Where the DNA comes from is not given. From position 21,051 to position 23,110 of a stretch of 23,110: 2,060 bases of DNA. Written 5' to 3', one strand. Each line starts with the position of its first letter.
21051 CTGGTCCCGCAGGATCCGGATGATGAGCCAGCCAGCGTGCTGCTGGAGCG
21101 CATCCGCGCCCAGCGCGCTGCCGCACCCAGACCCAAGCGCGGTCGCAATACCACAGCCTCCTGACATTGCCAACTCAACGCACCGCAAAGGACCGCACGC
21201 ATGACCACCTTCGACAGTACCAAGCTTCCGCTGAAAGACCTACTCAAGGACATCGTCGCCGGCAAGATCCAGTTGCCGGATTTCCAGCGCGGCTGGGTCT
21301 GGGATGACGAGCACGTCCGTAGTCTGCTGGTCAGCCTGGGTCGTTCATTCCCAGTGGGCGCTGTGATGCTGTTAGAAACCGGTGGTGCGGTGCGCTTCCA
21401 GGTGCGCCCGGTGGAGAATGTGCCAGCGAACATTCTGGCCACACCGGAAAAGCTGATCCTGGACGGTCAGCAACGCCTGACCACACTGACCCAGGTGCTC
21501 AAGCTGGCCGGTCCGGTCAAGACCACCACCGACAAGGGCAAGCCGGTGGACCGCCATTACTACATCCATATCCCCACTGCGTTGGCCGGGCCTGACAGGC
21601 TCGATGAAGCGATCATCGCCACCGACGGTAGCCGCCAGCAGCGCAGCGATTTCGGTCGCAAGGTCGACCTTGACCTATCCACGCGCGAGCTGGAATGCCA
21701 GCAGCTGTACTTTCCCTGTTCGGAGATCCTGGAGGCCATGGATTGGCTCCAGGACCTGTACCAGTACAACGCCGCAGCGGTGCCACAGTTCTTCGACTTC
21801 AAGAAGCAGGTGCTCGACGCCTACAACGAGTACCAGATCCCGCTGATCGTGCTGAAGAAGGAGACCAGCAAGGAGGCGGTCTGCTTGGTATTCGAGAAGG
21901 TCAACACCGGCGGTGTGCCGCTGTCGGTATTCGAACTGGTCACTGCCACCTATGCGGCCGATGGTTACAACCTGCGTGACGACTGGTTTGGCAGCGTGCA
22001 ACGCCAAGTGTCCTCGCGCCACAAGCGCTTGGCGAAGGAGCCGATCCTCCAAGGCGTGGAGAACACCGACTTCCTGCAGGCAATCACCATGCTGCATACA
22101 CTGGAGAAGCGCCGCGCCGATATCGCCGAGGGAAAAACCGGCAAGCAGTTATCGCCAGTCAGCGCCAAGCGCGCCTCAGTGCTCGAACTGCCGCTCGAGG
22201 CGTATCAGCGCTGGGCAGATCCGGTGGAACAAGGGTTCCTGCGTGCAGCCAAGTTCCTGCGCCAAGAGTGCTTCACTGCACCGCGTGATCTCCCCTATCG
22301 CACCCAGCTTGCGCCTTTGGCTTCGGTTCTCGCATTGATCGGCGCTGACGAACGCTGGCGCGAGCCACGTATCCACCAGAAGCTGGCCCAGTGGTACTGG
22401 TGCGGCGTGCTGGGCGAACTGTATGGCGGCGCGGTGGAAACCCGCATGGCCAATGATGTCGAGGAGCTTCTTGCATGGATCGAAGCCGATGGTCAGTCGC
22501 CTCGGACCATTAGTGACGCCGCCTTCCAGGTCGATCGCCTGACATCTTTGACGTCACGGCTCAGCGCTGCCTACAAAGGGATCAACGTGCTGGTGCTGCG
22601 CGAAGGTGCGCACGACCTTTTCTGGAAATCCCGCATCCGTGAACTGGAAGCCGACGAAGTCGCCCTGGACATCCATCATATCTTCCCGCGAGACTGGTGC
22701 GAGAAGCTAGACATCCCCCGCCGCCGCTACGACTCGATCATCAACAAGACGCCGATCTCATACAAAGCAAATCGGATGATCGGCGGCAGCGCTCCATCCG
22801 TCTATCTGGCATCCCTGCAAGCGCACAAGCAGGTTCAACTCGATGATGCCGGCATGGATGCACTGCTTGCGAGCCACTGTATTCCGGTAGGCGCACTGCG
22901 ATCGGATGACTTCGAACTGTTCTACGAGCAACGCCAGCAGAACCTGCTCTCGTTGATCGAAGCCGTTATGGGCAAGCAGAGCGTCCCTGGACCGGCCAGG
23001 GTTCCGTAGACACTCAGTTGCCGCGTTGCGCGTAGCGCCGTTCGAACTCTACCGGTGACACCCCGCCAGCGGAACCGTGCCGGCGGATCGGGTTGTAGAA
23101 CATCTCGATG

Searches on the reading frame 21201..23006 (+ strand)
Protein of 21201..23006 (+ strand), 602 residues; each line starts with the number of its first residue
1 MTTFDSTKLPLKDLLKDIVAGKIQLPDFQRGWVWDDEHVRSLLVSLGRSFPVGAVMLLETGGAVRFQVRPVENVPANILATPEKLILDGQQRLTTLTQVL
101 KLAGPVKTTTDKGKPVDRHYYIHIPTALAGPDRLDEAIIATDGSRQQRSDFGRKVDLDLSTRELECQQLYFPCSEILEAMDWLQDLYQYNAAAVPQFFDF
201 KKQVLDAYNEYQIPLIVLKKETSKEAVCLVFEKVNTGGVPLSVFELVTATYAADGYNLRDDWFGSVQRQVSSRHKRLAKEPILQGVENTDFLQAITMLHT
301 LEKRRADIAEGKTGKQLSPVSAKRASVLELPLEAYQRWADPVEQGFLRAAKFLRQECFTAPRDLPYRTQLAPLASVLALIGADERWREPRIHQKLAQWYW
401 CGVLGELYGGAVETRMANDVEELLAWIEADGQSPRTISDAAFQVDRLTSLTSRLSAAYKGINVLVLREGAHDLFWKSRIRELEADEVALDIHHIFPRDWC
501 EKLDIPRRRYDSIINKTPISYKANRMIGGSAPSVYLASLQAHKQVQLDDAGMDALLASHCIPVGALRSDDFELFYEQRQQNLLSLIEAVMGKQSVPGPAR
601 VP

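Call 35: search_protein_families(library=pfam, proteins=[window:21201-23006:+], max_evalue=0.001)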
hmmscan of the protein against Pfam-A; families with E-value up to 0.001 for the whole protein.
window:21201-23006:+ (602 aa): 1 family
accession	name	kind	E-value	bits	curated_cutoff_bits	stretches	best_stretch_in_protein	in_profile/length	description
PF03235.19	GmrSD_N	-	1.2e-31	110.9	33.2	1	11-251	1-198/199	GmrSD restriction endonuclease, N-terminal domain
